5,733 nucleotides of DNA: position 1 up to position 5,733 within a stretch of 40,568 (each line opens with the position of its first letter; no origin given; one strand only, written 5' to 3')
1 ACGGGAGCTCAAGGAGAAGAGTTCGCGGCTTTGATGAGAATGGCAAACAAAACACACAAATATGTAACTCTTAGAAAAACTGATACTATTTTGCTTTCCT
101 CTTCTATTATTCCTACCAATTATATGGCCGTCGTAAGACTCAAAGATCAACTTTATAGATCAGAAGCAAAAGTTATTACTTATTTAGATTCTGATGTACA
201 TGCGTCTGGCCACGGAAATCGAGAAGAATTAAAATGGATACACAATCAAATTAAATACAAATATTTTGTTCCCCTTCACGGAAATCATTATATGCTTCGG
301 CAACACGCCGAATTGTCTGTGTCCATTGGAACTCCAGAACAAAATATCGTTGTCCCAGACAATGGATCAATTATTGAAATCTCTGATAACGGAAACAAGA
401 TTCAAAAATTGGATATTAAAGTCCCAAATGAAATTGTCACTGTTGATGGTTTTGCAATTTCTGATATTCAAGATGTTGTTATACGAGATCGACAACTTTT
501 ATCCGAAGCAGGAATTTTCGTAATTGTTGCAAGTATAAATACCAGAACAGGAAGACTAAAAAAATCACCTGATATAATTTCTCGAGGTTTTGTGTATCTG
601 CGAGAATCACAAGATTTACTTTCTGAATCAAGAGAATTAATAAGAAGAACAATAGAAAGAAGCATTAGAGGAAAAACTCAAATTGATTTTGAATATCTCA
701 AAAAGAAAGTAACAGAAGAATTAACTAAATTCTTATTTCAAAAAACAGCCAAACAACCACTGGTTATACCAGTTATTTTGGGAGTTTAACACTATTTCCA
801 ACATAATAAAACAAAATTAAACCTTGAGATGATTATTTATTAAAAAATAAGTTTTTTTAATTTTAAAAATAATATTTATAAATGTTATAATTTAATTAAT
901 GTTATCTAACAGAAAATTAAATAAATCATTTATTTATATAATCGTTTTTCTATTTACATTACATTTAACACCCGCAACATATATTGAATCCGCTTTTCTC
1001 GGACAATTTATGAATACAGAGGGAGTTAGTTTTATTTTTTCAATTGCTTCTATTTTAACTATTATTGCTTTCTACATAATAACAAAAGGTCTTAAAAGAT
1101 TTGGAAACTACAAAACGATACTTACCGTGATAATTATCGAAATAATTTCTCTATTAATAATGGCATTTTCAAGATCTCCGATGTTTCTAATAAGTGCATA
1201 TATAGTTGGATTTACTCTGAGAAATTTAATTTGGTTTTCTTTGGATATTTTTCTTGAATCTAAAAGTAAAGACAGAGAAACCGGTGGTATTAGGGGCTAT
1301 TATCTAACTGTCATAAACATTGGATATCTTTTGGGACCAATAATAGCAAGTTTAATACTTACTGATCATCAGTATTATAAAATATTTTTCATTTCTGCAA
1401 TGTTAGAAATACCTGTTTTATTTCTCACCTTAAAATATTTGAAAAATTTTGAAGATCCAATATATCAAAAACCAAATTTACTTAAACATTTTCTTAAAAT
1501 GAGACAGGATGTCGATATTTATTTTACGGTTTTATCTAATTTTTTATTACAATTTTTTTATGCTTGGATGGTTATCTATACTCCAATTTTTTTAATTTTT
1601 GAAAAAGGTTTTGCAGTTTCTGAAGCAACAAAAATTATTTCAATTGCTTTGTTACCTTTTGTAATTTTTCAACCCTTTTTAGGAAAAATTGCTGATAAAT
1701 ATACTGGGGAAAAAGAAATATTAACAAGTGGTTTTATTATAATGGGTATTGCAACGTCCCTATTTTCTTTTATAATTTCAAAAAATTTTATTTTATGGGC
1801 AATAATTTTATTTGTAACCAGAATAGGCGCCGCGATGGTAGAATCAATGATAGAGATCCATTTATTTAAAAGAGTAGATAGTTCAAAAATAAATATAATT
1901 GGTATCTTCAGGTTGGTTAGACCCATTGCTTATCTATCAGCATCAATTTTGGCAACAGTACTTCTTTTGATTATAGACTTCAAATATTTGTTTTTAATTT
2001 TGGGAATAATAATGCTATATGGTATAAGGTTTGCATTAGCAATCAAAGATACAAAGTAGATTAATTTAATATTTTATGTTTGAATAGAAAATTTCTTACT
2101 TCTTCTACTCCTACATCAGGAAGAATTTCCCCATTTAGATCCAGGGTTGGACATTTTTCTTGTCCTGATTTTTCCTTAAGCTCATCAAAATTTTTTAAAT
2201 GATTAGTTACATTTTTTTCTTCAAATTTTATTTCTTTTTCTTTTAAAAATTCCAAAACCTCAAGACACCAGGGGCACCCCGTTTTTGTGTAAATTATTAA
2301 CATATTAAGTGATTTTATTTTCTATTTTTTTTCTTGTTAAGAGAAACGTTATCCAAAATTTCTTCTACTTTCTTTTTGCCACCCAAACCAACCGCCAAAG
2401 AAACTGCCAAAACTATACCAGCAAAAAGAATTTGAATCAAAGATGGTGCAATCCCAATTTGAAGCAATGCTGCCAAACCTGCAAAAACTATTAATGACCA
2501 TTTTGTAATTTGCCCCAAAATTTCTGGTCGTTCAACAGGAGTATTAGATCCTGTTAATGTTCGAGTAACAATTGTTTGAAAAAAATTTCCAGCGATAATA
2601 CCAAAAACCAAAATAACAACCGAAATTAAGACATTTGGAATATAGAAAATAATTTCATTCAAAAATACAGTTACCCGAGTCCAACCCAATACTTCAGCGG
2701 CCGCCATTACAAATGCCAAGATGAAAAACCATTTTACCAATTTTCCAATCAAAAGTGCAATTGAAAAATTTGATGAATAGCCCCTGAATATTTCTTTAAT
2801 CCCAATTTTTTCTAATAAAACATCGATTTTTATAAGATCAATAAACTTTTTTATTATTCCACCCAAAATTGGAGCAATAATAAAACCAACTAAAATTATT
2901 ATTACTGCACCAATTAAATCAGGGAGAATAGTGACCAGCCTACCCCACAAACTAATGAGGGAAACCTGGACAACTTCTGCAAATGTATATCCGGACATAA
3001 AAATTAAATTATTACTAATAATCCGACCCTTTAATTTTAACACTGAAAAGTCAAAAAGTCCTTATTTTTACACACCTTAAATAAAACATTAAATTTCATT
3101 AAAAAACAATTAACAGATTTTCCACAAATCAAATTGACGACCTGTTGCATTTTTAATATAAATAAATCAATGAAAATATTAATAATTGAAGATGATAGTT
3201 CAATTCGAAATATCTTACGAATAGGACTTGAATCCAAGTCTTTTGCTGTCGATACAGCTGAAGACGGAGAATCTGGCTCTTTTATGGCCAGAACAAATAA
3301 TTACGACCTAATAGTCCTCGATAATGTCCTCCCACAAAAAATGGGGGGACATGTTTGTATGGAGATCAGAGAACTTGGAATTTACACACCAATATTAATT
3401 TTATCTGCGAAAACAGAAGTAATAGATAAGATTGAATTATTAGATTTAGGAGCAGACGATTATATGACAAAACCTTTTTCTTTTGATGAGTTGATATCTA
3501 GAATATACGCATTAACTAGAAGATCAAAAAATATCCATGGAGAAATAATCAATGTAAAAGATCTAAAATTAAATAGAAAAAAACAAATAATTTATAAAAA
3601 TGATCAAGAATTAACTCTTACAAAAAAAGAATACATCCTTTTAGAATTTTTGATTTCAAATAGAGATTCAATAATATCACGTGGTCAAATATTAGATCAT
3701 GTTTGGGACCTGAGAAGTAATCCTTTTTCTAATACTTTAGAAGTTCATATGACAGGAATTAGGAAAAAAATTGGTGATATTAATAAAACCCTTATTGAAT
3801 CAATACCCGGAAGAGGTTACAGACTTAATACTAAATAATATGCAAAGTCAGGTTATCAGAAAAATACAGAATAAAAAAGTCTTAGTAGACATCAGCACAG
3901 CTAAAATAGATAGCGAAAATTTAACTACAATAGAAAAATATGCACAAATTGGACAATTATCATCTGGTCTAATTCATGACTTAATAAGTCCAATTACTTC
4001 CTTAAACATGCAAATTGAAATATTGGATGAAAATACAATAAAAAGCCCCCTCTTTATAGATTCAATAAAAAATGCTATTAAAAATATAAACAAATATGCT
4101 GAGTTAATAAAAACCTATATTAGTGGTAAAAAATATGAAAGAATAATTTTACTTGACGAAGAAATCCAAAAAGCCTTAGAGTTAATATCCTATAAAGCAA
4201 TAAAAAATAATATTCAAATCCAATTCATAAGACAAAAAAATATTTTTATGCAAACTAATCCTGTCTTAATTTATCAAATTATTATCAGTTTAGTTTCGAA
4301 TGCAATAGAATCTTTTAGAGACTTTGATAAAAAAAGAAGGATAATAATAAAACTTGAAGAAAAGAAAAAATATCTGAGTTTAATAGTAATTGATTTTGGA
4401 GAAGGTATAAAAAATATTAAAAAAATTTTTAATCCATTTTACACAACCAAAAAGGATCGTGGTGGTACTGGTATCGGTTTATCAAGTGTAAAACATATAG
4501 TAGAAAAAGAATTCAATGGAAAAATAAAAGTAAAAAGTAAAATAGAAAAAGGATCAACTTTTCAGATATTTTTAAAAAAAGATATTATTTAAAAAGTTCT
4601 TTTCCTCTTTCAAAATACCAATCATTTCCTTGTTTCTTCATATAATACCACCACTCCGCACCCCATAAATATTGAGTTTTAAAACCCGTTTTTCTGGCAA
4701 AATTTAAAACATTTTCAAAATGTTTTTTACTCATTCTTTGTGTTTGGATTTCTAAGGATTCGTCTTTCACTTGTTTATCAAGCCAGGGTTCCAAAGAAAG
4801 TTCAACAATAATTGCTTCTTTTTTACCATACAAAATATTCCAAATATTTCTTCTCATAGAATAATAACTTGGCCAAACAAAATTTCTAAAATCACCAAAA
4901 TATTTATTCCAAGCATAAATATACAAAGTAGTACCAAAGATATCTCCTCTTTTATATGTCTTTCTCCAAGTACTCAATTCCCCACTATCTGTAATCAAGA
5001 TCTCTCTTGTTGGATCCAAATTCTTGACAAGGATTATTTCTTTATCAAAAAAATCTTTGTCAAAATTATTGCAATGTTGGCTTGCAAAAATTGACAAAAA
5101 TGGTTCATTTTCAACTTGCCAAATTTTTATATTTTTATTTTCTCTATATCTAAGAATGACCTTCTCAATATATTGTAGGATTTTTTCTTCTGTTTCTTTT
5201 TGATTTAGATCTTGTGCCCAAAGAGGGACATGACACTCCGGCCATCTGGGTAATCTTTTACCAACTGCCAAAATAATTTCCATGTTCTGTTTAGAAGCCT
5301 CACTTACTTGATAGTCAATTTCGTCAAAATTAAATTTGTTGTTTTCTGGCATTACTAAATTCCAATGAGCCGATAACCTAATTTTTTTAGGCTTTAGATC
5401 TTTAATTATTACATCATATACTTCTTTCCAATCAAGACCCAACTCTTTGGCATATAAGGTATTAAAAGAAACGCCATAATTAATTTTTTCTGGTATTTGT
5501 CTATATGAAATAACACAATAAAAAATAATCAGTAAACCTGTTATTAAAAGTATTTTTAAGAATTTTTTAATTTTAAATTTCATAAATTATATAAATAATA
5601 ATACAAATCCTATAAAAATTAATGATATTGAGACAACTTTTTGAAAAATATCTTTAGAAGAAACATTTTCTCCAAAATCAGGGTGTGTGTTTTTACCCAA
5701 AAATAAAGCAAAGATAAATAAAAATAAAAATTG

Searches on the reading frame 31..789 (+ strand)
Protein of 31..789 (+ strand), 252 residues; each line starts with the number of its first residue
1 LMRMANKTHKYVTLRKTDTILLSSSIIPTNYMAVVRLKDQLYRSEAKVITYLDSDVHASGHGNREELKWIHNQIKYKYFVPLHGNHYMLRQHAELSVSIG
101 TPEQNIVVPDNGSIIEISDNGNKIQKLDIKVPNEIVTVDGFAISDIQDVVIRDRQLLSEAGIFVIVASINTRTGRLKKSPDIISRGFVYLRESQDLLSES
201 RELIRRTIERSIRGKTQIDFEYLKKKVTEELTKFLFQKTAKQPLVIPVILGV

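Call 99: search_protein_families(library=pfam, proteins=[window:31-789:+], max_evalue=0.00001)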
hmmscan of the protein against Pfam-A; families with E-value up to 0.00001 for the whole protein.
window:31-789:+ (252 aa): 3 families
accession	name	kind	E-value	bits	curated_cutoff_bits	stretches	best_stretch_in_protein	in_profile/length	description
PF17770.6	RNase_J_C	-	2.9e-26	92.9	23.8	1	150-252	1-102/102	Ribonuclease J C-terminal domain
PF22505.1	RNase_J_b_CASP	-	5.4e-07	29.9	27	1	1-41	86-126/126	Ribonuclease J, beta-CASP domain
PF07521.17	RMMBL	-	8.7e-07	29.3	21.6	1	56-97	11-54/63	Zn-dependent metallo-hydrolase RNA specificity domain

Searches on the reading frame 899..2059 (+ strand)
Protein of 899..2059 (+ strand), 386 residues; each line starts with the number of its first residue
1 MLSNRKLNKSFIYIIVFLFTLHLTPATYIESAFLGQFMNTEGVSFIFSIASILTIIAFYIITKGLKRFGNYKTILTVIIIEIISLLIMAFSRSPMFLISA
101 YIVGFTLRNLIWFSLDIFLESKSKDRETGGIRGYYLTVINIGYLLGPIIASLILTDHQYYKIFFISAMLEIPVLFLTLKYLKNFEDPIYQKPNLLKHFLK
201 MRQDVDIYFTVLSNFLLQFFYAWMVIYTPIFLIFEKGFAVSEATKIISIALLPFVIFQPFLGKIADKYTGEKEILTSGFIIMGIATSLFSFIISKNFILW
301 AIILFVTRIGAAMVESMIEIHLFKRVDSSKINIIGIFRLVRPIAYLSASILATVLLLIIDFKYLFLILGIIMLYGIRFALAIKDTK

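Call 99: search_protein_families(library=pfam, proteins=[window:899-2059:+], max_evalue=0.00001)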
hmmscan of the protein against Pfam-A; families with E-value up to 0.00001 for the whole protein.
window:899-2059:+ (386 aa): 1 family
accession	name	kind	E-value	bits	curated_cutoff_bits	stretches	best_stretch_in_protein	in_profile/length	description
PF07690.21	MFS_1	-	8.7e-31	107.5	33.4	2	36-316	26-313/347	Major Facilitator Superfamily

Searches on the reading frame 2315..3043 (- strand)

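Call 99: search_protein_families(library=pfam, proteins=[window:2315-3043:-], max_evalue=0.00001)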
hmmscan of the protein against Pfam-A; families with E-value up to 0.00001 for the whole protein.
window:2315-3043:- (242 aa): 1 family
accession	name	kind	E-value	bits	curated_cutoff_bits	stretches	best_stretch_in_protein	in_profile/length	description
PF05552.17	MS_channel_1st_1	-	5.1e-15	55.5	22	2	125-167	4-46/50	Mechanosensitive ion channel, conserved TM helix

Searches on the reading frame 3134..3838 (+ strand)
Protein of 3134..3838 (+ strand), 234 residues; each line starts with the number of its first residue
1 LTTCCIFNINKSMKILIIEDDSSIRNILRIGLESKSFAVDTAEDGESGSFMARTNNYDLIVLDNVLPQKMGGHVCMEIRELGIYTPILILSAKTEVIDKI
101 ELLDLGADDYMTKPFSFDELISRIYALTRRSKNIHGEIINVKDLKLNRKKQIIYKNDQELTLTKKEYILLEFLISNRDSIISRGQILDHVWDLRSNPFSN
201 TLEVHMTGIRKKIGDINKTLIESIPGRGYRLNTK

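Call 99: search_protein_families(library=pfam, proteins=[window:3134-3838:+], max_evalue=0.00001)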
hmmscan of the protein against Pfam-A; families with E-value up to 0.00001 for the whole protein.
window:3134-3838:+ (234 aa): 2 families
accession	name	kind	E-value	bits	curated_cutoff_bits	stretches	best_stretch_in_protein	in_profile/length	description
PF00072.30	Response_reg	-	9e-25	87.5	30.2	1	15-124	1-110/111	Response regulator receiver domain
PF00486.34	Trans_reg_C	-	1.6e-21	76.6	26.2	1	158-231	2-77/77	Transcriptional regulatory protein, C terminal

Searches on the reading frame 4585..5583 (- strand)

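Call 99: search_protein_families(library=pfam, proteins=[window:4585-5583:-], max_evalue=0.00001)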
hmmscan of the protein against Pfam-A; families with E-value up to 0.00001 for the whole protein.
window:4585-5583:- (332 aa): 2 families
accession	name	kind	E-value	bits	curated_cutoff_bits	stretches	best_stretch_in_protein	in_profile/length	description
PF02449.21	Glyco_hydro_42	-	4.9e-08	33.2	21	0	131-244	108-196/376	Beta-galactosidase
PF00331.26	Glyco_hydro_10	-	2.8e-07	30.5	22.1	1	73-203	46-175/311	Glycosyl hydrolase family 10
